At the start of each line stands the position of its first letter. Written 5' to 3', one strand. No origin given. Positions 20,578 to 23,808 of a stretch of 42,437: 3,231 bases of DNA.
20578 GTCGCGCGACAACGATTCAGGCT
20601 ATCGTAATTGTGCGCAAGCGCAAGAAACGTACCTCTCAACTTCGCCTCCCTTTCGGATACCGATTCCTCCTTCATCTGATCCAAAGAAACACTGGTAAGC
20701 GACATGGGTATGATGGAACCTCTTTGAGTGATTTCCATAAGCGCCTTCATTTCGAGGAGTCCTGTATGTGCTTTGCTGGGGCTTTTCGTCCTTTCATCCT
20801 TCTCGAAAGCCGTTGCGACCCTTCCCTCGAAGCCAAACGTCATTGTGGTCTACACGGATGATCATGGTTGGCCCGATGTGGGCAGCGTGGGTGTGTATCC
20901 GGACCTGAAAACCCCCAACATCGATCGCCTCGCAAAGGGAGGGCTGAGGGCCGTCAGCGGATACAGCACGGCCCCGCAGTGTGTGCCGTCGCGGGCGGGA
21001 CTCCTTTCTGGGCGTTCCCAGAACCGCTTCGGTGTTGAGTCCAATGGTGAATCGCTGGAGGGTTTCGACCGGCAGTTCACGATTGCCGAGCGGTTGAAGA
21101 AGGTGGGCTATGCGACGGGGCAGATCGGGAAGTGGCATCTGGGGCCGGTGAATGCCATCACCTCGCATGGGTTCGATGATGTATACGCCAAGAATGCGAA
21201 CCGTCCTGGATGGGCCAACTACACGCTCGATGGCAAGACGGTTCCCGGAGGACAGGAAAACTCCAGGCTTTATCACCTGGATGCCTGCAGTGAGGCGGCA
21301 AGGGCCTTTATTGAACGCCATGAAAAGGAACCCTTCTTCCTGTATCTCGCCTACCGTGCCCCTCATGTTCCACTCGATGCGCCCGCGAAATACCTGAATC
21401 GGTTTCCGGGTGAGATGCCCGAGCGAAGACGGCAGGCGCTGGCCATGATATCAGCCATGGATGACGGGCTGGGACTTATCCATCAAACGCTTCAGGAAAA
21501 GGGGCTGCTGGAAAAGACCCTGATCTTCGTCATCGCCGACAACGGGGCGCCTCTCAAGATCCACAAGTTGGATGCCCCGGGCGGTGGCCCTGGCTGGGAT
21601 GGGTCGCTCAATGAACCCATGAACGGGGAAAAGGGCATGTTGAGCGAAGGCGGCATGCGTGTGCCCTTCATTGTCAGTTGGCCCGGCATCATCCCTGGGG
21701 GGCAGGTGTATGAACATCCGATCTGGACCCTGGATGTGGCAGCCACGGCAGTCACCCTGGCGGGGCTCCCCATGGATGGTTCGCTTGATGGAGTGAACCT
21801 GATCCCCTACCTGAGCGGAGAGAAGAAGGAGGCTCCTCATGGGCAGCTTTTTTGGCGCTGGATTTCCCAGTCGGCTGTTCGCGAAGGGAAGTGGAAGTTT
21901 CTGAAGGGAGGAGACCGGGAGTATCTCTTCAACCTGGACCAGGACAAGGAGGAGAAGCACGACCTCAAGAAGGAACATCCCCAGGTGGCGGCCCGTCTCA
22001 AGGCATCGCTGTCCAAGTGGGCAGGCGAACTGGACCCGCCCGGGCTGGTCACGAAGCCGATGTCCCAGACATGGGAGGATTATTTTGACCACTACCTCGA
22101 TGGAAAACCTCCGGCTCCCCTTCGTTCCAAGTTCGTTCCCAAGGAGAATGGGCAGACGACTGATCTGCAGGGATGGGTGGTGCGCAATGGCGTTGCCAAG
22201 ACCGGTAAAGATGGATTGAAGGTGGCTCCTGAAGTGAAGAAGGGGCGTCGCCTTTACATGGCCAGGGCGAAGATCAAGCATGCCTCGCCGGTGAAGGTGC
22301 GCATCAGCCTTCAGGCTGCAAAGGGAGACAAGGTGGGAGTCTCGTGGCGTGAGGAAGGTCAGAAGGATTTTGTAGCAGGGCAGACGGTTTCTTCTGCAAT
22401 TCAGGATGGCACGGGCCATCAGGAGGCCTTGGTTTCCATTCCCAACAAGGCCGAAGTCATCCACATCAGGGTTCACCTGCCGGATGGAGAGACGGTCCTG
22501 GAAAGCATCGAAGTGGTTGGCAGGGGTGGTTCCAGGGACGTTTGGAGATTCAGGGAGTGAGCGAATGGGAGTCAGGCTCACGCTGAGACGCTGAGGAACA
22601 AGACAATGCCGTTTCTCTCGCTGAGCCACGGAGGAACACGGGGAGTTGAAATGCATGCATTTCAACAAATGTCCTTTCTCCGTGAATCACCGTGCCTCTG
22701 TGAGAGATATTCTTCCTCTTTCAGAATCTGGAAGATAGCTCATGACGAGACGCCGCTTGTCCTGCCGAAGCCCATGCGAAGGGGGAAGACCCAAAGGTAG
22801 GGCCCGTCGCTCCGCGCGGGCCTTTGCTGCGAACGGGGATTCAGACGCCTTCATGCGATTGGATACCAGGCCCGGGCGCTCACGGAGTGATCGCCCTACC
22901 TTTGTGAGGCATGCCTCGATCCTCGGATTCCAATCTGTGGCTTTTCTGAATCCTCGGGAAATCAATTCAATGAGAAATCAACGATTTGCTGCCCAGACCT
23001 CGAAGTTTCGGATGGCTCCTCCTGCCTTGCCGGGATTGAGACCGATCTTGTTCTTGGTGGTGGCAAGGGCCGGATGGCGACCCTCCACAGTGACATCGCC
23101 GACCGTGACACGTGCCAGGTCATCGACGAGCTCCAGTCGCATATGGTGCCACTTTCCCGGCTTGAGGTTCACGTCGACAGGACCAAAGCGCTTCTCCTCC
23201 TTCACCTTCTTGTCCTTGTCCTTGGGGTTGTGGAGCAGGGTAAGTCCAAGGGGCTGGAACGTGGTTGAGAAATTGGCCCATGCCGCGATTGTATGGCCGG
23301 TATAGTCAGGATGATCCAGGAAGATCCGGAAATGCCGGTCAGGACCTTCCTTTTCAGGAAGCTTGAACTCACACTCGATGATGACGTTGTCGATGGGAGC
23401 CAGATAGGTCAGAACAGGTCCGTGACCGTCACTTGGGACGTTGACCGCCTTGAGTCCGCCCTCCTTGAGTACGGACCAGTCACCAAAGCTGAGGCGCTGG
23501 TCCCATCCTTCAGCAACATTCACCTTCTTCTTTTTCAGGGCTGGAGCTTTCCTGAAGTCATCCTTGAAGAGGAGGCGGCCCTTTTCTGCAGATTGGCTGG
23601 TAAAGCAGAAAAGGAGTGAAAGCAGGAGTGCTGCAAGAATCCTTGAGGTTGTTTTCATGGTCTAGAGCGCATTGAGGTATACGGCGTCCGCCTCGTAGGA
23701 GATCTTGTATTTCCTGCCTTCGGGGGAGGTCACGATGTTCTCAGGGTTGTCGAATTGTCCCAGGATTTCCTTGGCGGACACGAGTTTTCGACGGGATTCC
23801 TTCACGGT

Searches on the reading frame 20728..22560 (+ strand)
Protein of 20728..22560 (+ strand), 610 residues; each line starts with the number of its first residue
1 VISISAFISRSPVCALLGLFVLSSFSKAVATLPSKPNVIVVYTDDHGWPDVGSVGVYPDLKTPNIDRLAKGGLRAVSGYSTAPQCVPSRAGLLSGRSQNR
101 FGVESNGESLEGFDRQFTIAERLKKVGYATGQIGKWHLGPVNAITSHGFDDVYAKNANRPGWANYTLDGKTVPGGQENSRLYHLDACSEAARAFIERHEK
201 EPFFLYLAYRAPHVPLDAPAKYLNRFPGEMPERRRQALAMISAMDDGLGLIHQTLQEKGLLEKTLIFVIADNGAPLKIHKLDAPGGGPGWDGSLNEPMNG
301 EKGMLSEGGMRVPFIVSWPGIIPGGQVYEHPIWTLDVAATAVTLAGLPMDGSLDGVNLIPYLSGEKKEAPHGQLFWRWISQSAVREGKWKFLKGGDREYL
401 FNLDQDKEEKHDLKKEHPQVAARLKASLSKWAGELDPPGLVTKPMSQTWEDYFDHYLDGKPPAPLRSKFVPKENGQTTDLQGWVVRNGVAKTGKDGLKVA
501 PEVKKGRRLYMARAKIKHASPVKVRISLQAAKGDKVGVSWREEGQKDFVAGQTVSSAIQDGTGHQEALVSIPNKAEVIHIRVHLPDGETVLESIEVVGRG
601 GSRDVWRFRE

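Call 11: search_protein_families(library=pfam, proteins=[window:20728-22560:+])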
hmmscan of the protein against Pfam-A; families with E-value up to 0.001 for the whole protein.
window:20728-22560:+ (610 aa): 2 families
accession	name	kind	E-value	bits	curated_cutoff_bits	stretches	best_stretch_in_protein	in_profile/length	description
PF00884.28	Sulfatase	-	1.8e-51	175.7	25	1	36-346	1-300/301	Sulfatase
PF16347.10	SGSH_C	-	7.1e-09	36.4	29.3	1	302-429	8-149/154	N-sulphoglucosamine sulphohydrolase, C-terminal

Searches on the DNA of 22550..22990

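Call 44: search_rna_families(source=window, start=22550, end=22990, threshold=evalue, max_evalue=1)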
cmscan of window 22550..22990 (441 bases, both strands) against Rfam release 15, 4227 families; matches with E-value up to 1: 3.
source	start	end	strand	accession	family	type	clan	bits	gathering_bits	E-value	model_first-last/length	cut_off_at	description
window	22611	22710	-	RF00706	mir-263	Gene; miRNA;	CL00093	25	51.3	0.00064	1-86/86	no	mir-263 microRNA precursor family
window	22611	22710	+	RF03457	MIR173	Gene; miRNA;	-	22.9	70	0.029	1-102/102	no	MIR173 microRNA precursor family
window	22607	22710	-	RF03375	MIR1094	Gene; miRNA;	-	17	80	0.87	1-104/104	no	MIR1094 microRNA precursor family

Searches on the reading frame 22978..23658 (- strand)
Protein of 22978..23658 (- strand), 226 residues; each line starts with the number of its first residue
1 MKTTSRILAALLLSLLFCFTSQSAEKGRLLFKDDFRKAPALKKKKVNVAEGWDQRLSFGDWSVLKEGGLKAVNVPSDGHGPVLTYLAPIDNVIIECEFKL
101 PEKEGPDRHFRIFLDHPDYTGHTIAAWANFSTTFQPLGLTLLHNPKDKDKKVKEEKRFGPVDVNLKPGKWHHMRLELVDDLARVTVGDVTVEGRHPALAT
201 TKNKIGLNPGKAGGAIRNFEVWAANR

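Call 11: search_protein_families(library=pfam, proteins=[window:22978-23658:-])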
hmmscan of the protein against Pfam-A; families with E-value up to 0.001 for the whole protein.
window:22978-23658:- (226 aa): 1 family
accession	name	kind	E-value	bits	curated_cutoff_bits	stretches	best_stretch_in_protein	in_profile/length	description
PF06439.18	3keto-disac_hyd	-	0.0001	22.9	26.8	1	50-220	12-185/187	3-keto-disaccharide hydrolase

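Call 68: find_encoding_contigs(protein=window:22978-23658:-, flank=3000, max_places=8)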
Protein window:22978-23658:- (226 aa): 5 contigs read that carry it; 5 places shown.
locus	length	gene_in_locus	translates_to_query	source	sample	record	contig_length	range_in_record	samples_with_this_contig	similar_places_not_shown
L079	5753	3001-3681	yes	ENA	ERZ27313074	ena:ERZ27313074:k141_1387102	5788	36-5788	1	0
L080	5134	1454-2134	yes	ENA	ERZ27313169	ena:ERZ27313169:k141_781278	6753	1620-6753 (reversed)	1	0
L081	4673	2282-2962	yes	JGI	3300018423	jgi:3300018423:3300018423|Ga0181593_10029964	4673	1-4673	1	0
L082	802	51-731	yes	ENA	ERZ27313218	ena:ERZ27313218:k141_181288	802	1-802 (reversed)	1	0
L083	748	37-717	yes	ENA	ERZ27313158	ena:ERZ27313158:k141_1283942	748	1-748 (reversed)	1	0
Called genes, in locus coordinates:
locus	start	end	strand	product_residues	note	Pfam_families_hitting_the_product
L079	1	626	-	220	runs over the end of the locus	?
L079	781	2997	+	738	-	PF00884:Sulfatase, PF16347:SGSH_C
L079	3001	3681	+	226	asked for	-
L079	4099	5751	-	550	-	?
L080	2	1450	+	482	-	?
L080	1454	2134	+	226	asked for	-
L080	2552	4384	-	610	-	PF00884:Sulfatase, PF16347:SGSH_C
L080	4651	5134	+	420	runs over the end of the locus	-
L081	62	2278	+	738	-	PF00884:Sulfatase, PF16347:SGSH_C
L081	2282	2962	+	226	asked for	-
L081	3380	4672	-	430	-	?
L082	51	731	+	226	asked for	-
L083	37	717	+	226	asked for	-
